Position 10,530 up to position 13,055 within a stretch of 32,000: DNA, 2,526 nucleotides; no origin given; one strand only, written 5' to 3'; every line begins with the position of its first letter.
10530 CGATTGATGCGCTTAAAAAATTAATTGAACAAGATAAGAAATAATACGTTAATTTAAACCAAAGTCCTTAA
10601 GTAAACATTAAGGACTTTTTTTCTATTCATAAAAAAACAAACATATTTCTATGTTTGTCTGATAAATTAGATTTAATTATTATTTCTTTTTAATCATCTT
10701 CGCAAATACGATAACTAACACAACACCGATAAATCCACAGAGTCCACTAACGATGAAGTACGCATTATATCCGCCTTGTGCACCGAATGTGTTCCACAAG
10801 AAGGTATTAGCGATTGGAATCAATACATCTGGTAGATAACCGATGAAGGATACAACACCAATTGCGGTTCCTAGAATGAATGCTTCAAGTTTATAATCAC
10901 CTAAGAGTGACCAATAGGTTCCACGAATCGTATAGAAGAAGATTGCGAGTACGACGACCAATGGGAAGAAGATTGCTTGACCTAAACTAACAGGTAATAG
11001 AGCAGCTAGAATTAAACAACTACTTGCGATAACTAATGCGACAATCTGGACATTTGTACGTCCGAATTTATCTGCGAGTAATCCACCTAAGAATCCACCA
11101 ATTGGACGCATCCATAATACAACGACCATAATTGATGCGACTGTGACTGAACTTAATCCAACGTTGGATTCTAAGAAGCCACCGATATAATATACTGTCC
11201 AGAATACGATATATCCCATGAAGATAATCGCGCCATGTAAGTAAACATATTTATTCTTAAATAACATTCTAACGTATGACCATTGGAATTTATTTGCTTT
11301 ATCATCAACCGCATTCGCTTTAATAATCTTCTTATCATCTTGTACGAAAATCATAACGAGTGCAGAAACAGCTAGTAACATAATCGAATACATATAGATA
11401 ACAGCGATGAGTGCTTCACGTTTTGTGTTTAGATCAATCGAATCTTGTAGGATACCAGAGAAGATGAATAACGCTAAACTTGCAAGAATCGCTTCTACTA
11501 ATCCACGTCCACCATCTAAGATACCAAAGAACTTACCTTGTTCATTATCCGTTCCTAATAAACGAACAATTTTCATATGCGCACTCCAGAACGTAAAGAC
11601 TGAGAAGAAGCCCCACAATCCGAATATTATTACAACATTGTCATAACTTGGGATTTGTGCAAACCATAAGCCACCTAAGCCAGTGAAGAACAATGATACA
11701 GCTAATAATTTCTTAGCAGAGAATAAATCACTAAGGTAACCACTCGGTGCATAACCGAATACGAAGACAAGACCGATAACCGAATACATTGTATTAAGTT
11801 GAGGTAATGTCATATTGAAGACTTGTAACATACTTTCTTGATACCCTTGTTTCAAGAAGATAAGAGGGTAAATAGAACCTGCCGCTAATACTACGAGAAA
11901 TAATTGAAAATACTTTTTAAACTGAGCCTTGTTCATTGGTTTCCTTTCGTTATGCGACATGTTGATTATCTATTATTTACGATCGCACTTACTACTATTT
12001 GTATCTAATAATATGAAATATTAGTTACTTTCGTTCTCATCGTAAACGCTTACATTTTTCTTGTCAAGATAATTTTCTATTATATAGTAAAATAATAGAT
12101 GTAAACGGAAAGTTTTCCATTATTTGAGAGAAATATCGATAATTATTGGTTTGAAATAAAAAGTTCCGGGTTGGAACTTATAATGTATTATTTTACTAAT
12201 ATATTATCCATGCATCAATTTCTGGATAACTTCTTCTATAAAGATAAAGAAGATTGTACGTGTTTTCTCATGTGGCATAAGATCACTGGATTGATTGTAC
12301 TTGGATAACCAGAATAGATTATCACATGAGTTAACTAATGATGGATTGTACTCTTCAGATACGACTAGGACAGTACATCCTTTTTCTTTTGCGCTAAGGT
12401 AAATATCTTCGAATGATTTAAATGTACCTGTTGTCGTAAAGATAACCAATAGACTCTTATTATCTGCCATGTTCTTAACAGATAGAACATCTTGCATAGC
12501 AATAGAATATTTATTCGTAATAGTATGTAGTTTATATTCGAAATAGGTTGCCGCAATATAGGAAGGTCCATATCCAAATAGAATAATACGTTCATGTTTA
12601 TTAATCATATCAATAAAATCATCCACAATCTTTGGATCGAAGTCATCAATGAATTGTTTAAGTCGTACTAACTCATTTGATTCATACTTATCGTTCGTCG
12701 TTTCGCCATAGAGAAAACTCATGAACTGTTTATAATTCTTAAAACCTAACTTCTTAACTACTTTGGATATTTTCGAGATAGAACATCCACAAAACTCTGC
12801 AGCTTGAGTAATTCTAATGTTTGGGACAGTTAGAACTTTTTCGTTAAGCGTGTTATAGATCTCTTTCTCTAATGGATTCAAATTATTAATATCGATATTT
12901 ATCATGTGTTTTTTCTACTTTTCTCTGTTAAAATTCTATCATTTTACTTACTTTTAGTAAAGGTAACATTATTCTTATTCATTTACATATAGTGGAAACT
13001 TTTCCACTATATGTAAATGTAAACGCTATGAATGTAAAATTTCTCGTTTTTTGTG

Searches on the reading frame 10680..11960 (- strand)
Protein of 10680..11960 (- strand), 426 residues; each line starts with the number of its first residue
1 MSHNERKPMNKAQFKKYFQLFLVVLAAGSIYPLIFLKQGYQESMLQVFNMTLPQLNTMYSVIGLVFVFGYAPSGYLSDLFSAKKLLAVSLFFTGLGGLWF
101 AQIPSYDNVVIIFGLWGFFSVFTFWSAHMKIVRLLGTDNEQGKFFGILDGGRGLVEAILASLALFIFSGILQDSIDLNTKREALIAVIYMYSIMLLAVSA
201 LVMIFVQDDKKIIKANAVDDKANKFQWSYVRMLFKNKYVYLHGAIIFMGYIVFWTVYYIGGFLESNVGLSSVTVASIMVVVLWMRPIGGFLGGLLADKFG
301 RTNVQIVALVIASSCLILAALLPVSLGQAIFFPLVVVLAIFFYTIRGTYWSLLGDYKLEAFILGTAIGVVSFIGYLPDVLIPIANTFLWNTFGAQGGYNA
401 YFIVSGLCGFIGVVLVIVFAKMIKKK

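Call 3: search_protein_families(library=pfam, proteins=[window:10680-11960:-])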
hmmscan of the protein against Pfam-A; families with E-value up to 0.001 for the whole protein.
window:10680-11960:- (426 aa): 2 families
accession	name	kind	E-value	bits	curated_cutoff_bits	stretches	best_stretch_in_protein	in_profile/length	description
PF07690.21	MFS_1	-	4.1e-20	72.4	33.4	1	21-380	6-345/347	Major Facilitator Superfamily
PF12832.13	MFS_1_like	-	0.00012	21.7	25.2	1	258-341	21-104/373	MFS_1 like family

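Call 4: search_protein_families(library=ncbifam, proteins=[window:10680-11960:-])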
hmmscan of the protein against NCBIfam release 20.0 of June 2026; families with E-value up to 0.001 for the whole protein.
window:10680-11960:- (426 aa): 4 families
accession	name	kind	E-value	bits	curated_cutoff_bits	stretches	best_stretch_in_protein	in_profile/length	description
TIGR00893.1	2A0114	subfamily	3.7e-11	42.6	395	1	47-418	23-397/399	D-galactonate transporter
TIGR00881.1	2A0104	subfamily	3.7e-07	29.5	407.75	1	44-395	21-376/379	phosphoglycerate transporter protein PgtP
NF049980.1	SfMCT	equivalog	6.9e-06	25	320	1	40-356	24-330/378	L-lactate MFS transporter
TIGR00883.1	2A0106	subfamily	8.7e-05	21.7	443.45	0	59-352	38-338/400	metabolite/H+ symporter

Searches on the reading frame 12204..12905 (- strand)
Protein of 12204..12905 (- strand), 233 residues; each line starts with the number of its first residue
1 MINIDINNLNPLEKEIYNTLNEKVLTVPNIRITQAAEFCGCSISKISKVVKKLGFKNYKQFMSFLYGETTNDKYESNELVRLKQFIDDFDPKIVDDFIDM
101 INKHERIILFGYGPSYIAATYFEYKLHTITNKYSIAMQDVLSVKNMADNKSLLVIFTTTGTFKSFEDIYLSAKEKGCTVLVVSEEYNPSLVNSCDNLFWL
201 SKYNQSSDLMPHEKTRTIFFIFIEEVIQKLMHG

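Call 3: search_protein_families(library=pfam, proteins=[window:12204-12905:-])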
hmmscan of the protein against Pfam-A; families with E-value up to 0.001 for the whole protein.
window:12204-12905:- (233 aa): 2 families
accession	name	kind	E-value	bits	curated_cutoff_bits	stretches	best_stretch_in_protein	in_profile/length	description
PF01380.27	SIS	-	2.1e-09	37.7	25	1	101-200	2-104/131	SIS domain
PF01418.23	HTH_6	-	6e-06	26.6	28.3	1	4-70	9-75/77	Helix-turn-helix domain, rpiR family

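Call 4: search_protein_families(library=ncbifam, proteins=[window:12204-12905:-])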
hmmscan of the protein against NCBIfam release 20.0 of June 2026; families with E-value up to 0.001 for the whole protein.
window:12204-12905:- (233 aa): 6 families
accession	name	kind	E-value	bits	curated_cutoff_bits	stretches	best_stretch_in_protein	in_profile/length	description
NF008458.0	PRK11337.1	equivalog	9e-07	28.1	378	0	4-69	22-87/293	MurR/RpiR family transcriptional regulator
NF008451.0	PRK11302.1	subfamily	4.9e-06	26.2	296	1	76-201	100-226/286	transcriptional regulator HexR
NF008590.0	PRK11557.1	equivalog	6.5e-06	25.7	355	0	96-183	124-213/282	MurR/RpiR family transcriptional regulator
NF041755.1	RuMP_HxlAB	equivalog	1e-05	24.7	500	1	79-232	221-374/391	bifunctional 3-hexulose-6-phosphate synthase/6-phospho-3-hexuloisomerase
TIGR03127.2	RuMP_HxlB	equivalog_domain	0.00017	21.6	160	1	82-204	8-127/178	6-phospho-3-hexuloisomerase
NF040776.2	AlsR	equivalog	0.00086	18.3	400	0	8-103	14-109/279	transcriptional repressor AlsR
